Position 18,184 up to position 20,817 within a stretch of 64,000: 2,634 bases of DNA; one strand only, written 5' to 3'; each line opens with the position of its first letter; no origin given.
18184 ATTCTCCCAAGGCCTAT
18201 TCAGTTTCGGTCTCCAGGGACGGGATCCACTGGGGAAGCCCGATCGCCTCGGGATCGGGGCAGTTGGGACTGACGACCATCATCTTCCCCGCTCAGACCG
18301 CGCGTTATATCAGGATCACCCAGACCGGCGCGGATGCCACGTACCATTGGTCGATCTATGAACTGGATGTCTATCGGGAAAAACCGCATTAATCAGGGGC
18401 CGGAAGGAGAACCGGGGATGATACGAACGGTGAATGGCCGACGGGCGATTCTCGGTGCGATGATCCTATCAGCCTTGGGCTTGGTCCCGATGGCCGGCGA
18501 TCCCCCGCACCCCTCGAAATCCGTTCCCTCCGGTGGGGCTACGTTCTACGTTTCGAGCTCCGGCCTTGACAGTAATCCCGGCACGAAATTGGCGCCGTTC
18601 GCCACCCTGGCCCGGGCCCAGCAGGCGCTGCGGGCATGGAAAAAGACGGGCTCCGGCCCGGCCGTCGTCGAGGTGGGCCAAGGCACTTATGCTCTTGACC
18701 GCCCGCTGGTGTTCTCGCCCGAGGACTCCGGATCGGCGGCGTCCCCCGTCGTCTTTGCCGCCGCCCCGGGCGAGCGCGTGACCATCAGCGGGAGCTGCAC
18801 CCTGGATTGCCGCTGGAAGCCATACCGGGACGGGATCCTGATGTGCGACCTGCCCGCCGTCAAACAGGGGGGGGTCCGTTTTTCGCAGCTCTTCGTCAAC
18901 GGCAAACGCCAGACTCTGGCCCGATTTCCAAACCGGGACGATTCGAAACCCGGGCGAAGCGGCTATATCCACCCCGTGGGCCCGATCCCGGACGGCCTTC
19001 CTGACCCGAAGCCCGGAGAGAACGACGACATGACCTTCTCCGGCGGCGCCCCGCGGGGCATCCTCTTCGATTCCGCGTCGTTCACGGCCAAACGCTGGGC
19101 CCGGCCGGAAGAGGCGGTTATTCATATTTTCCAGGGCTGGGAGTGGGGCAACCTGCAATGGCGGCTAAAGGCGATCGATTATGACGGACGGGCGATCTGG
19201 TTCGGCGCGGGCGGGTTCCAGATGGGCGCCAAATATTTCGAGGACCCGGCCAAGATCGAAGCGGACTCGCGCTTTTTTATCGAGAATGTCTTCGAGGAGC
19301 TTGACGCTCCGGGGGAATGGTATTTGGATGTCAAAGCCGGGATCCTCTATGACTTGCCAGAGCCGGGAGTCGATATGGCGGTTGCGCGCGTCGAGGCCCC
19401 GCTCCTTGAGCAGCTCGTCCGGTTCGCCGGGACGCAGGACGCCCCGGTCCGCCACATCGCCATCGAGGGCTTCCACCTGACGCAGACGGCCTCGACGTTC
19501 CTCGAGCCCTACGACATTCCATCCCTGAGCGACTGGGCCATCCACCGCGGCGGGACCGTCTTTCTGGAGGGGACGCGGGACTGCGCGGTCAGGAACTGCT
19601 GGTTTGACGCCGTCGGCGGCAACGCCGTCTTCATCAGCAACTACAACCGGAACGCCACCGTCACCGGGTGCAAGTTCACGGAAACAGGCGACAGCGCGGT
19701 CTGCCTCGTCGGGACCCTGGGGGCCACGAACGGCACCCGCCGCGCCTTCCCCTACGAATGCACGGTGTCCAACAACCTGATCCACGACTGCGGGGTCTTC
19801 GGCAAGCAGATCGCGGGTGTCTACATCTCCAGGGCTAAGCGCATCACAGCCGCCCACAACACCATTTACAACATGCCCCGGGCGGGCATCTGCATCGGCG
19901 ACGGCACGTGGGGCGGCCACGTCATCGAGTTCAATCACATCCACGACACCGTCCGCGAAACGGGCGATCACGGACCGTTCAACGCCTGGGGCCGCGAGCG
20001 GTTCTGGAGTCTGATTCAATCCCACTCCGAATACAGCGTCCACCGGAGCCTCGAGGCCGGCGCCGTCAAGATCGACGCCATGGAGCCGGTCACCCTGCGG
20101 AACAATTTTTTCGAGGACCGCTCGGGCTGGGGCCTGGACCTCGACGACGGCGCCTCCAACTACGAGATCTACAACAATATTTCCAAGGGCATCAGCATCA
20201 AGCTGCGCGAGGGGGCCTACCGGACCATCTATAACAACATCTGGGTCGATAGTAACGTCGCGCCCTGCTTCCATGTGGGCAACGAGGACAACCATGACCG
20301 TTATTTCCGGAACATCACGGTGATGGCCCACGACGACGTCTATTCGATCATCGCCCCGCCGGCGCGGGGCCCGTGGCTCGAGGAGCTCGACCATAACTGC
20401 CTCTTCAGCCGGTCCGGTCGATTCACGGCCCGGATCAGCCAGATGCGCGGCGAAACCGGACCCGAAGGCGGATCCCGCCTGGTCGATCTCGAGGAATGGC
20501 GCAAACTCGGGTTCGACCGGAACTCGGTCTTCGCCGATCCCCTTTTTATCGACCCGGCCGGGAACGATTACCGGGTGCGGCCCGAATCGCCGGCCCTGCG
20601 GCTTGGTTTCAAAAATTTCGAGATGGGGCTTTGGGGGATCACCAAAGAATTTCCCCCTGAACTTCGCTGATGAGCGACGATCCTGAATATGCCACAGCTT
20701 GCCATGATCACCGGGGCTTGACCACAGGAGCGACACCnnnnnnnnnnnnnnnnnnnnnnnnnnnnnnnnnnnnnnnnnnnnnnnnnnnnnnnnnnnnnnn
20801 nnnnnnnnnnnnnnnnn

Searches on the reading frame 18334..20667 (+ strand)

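Call 62: search_protein_families(library=pfam, proteins=[window:18334-20667:+], max_evalue=0.0001)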
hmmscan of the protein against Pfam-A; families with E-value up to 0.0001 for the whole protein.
window:18334-20667:+ (778 aa): 4 families
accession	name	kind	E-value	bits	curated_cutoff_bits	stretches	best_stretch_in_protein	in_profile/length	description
PF13229.12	Beta_helix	-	5e-12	46.2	25.9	1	475-647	10-143/158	Right handed beta helix region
PF05048.19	NosD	-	1.8e-06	28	23.6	0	409-529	63-163/212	Periplasmic copper-binding protein (NosD)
PF21231.2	GH141_M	-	4.1e-06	27.2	27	0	307-342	120-155/156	GH141 insertion domain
PF07602.17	DUF1565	-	4.6e-06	26.6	20.3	0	376-534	108-247/257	Protein of unknown function (DUF1565)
